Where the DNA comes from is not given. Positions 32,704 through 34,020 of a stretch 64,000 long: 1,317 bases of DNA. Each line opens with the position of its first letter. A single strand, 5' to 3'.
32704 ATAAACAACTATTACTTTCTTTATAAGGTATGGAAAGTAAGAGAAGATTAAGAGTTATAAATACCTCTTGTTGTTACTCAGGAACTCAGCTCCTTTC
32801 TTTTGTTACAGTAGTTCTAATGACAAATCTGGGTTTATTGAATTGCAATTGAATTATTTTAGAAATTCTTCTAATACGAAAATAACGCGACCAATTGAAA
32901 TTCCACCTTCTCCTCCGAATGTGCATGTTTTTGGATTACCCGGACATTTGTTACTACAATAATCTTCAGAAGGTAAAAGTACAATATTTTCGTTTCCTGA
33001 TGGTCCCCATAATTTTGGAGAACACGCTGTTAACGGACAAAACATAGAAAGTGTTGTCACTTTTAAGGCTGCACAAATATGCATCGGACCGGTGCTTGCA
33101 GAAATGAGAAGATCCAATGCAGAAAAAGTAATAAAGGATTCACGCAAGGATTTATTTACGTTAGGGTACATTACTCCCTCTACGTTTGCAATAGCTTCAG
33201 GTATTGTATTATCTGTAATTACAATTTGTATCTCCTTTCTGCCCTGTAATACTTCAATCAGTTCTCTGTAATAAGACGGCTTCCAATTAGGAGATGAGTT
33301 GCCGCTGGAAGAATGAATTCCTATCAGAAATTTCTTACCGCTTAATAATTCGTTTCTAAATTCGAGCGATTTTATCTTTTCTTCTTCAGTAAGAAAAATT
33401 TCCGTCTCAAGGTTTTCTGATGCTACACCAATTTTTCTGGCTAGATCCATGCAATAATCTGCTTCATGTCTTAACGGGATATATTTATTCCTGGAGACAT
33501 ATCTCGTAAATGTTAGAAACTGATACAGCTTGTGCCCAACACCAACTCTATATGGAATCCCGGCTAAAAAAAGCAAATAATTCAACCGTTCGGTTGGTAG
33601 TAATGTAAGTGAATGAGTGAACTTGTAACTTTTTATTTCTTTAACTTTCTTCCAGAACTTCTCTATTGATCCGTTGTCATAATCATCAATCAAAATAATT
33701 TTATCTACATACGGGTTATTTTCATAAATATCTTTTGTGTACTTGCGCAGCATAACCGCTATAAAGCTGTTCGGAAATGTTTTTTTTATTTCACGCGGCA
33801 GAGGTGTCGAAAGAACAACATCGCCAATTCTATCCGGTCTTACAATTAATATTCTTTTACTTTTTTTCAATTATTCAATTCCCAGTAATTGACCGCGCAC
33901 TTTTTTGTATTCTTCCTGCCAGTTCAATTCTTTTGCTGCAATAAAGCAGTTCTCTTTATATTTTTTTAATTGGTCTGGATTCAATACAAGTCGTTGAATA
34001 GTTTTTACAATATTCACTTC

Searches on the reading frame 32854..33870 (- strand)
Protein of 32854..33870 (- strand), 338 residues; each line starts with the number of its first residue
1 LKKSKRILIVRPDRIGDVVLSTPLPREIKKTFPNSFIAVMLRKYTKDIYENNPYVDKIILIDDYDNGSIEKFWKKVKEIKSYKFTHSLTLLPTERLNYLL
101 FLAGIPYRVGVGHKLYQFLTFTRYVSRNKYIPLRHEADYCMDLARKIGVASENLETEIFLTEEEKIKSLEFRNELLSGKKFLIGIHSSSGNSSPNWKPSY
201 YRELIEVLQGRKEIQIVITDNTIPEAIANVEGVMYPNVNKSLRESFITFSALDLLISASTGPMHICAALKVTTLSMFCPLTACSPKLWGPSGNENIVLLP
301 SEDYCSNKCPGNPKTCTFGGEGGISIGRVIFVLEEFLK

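Call 32: find_encoding_contigs(protein=window:32854-33870:-, flank=10000, max_places=10)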
Protein window:32854-33870:- (338 aa): 1 contig read that carries it; 1 place shown.
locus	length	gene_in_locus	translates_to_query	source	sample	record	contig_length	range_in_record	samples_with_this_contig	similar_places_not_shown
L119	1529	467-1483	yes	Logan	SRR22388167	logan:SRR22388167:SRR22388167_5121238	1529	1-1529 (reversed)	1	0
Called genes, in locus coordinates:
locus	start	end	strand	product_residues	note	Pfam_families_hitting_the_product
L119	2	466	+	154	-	?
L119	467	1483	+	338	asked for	PF01075:Glyco_transf_9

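Call 75: find_homologous_proteins(query=window:32854-33870:-, max_evalue=1e-100)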
Query window:32854-33870:- (338 aa): 1047 proteins with E <= 1e-100 among 5510 candidates; the best 120 are listed.
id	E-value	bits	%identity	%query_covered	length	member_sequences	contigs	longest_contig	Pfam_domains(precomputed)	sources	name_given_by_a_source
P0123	1.7e-211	719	93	100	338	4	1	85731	PF01075.24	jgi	jgi:heptosyltransferase-2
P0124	1.8e-186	637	82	100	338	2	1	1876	PF01075.24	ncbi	-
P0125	2.0e-184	630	80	100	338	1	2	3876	PF01075.24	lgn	-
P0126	5.4e-184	629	80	100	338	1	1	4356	PF01075.24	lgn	-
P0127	5.4e-183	625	81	100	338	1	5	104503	PF01075.24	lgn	-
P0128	5.4e-183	625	80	100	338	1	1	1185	PF01075.24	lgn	-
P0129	2.0e-182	624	80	100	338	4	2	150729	PF01075.24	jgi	-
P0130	1.0e-180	618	79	100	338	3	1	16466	PF01075.24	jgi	jgi:heptosyltransferase-2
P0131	1.3e-178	611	79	98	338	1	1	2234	PF01075.24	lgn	-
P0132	2.1e-175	600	77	100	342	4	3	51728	PF01075.24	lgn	-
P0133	5.3e-174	596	75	100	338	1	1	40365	PF01075.24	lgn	-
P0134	1.0e-173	595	76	98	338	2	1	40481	PF01075.24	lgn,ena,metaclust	metaclust:\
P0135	1.5e-173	594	76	98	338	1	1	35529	PF01075.24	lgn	-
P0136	8.6e-172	589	76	98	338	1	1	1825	PF01075.24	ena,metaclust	metaclust:\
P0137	1.6e-171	588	75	98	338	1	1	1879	PF01075.24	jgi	-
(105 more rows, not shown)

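Call 76: find_encoding_contigs(protein=P0123, flank=10000, max_places=2)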
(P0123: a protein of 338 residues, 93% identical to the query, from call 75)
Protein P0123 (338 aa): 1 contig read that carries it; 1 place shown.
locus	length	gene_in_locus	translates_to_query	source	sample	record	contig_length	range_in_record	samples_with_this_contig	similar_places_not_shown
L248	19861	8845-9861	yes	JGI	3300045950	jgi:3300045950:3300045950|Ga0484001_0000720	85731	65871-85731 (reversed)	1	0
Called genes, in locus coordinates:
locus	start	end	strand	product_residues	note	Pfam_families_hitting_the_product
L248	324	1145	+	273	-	PF06727:DUF1207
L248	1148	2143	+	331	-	PF02163:Peptidase_M50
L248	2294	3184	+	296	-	-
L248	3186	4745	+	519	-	PF13860:FlgD_ig (faint)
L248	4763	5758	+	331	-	-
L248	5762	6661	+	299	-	-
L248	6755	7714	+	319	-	PF13480:Acetyltransf_6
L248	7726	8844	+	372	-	PF00534:Glycos_transf_1, PF13692:Glyco_trans_1_4, PF13524:Glyco_trans_1_2 (weak), PF26337:Gtf3_C (faint)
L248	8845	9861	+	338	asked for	PF01075:Glyco_transf_9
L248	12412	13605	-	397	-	PF00483:NTP_transferase, PF00132:Hexapep (faint), PF24894:Hexapep_GlmU, PF25084:LbH_EIF2B, PF25087:GMPPB_C (weak), PF25247:LbH_GLGC (weak)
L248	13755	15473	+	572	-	PF17900:Peptidase_M1_N, PF01433:Peptidase_M1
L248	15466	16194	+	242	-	PF00149:Metallophos, PF12850:Metallophos_2 (faint)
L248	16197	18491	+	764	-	PF00912:Transgly, PF00905:Transpeptidase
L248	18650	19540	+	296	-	PF00494:SQS_PSY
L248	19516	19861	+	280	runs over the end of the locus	PF00494:SQS_PSY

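Call 77: find_encoding_contigs(protein=P0127, flank=10000, max_places=1)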
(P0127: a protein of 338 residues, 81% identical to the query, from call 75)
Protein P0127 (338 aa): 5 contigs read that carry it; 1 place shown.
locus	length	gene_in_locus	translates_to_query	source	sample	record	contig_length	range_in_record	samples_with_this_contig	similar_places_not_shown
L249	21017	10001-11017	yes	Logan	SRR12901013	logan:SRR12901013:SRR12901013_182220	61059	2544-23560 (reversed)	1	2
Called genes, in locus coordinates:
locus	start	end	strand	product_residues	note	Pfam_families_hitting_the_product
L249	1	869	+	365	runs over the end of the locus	PF13506:Glyco_transf_21, PF00535:Glycos_transf_2, PF10111:Glyco_tranf_2_2 (weak), PF13641:Glyco_tranf_2_3, PF13632:Glyco_trans_2_3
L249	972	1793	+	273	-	PF06727:DUF1207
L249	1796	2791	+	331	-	PF02163:Peptidase_M50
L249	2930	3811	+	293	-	-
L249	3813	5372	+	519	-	PF15902:Sortilin-Vps10 (faint), PF02012:BNR (faint)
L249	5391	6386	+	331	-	-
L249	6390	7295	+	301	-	-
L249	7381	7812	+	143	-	-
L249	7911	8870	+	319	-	PF02388:FemAB (faint), PF13480:Acetyltransf_6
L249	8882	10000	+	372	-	PF00534:Glycos_transf_1, PF13692:Glyco_trans_1_4, PF13524:Glyco_trans_1_2 (faint)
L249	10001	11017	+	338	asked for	PF01075:Glyco_transf_9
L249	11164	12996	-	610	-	PF01541:GIY-YIG, PF27096:UvrC_M, PF02151:UVR, PF22920:UvrC_RNaseH, PF08459:UvrC_RNaseH_dom, PF12826:HHH_2, PF14520:HHH_5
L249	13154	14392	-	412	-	PF00483:NTP_transferase, PF24894:Hexapep_GlmU, PF25084:LbH_EIF2B, PF25247:LbH_GLGC (faint), PF25087:GMPPB_C (weak), PF00132:Hexapep (faint)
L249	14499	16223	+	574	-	PF17900:Peptidase_M1_N, PF01433:Peptidase_M1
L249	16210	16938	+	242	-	PF00149:Metallophos, PF12850:Metallophos_2 (faint)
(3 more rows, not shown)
